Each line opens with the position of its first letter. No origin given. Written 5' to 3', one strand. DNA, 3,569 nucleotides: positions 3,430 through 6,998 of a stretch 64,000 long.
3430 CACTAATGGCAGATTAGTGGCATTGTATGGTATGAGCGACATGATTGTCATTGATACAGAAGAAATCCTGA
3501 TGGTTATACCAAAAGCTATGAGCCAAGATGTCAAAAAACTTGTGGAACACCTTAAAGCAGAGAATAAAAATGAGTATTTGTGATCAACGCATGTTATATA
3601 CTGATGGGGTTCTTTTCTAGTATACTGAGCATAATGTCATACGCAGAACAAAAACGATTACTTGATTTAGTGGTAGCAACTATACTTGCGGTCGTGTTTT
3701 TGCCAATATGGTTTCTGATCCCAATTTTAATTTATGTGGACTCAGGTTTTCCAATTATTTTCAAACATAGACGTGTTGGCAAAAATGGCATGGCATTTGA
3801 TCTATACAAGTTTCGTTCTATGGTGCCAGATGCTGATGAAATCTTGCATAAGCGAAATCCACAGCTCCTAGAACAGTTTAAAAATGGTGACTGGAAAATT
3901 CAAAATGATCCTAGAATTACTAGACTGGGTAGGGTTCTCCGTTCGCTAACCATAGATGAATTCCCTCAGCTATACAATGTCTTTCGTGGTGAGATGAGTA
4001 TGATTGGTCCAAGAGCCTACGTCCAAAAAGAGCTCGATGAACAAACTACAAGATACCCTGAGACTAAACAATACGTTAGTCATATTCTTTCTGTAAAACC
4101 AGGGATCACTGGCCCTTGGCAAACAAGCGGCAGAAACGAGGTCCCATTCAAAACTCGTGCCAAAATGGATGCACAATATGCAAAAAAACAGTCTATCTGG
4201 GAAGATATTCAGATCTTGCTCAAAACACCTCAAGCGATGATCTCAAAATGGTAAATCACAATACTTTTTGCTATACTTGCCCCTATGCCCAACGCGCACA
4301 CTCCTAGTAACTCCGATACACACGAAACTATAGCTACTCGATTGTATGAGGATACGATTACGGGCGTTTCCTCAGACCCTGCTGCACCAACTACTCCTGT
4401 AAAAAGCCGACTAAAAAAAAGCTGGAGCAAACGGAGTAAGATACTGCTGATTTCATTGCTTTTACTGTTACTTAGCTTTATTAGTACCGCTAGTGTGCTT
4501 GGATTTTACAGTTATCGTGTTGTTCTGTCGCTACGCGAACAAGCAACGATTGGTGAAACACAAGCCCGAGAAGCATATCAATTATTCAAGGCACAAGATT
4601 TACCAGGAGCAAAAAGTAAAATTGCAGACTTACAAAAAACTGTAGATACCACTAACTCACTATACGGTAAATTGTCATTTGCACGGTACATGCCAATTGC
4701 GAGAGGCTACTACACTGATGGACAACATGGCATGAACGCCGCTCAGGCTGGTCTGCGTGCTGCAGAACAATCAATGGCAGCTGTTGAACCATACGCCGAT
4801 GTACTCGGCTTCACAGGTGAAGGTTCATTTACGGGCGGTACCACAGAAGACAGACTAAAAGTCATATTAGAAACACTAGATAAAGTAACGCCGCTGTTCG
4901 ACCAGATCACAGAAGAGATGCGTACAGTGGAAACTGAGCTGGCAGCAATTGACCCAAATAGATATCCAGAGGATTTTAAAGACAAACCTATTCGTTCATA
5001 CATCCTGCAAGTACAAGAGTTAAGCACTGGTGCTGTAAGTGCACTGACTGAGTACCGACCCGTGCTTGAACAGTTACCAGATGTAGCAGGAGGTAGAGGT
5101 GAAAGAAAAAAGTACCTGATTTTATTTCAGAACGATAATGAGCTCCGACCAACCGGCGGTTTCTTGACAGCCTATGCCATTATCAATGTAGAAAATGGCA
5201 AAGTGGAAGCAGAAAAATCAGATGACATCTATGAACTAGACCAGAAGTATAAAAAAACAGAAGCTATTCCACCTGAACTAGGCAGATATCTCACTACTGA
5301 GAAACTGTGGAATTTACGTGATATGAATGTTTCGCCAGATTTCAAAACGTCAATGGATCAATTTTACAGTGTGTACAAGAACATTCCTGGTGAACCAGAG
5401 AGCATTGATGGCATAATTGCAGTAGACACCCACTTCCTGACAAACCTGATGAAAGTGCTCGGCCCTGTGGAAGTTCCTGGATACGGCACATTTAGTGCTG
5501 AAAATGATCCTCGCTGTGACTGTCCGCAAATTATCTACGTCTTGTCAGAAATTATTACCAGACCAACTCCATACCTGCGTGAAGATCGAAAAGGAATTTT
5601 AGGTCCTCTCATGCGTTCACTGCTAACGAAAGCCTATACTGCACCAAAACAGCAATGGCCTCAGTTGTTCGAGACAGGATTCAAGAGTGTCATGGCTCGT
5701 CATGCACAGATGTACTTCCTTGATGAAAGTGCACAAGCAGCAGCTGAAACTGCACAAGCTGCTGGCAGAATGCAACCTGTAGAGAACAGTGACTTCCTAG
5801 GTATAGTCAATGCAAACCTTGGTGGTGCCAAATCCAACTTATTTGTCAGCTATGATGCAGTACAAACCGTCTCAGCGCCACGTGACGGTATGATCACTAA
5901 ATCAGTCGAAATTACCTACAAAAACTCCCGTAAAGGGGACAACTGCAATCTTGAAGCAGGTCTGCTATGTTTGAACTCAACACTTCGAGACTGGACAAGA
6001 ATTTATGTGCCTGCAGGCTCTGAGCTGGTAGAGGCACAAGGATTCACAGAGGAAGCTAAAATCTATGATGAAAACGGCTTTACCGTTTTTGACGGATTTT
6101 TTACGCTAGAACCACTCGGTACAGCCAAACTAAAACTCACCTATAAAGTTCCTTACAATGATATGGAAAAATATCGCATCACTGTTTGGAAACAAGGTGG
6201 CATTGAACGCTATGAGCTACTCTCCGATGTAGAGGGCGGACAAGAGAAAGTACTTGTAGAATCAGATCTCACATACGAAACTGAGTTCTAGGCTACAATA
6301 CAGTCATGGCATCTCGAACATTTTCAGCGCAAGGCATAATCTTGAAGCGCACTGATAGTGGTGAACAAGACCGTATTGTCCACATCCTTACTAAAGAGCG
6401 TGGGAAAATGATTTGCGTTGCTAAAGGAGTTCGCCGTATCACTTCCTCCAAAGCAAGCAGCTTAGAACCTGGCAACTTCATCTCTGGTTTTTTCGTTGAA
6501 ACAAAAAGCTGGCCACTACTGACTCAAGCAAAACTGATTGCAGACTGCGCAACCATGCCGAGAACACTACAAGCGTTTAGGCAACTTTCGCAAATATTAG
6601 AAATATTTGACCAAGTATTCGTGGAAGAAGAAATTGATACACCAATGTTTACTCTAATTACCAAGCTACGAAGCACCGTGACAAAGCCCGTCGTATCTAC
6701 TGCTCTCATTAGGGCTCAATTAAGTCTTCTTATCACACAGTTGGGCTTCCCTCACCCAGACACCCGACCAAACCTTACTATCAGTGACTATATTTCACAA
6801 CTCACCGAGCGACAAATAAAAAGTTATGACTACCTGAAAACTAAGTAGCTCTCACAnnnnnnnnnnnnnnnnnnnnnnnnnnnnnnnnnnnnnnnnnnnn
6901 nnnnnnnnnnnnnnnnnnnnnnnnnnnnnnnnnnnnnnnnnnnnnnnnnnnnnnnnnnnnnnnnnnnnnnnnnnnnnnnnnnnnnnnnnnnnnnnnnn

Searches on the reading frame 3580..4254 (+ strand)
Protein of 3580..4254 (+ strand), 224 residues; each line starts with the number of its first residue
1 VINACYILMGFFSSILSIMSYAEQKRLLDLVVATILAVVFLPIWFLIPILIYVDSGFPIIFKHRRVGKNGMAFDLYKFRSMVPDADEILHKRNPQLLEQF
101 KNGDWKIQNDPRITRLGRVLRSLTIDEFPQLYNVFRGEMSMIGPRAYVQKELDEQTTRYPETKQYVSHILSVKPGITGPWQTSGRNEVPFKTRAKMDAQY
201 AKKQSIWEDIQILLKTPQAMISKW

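Call 12: search_protein_families(library=pfam, proteins=[window:3580-4254:+])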
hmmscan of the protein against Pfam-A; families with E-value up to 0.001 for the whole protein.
window:3580-4254:+ (224 aa): 1 family
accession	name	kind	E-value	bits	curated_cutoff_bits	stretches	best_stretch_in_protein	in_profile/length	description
PF02397.22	Bac_transf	-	5.8e-60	202.3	27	1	25-221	1-178/179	Bacterial sugar transferase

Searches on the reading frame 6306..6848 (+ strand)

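Call 12: search_protein_families(library=pfam, proteins=[window:6306-6848:+])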
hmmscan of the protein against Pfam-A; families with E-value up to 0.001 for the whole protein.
window:6306-6848:+ (180 aa): 1 family
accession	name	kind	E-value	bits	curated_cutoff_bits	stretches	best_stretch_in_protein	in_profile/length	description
PF11967.14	RecO_N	-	8e-16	58.3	27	1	5-78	3-77/80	Recombination protein O N terminal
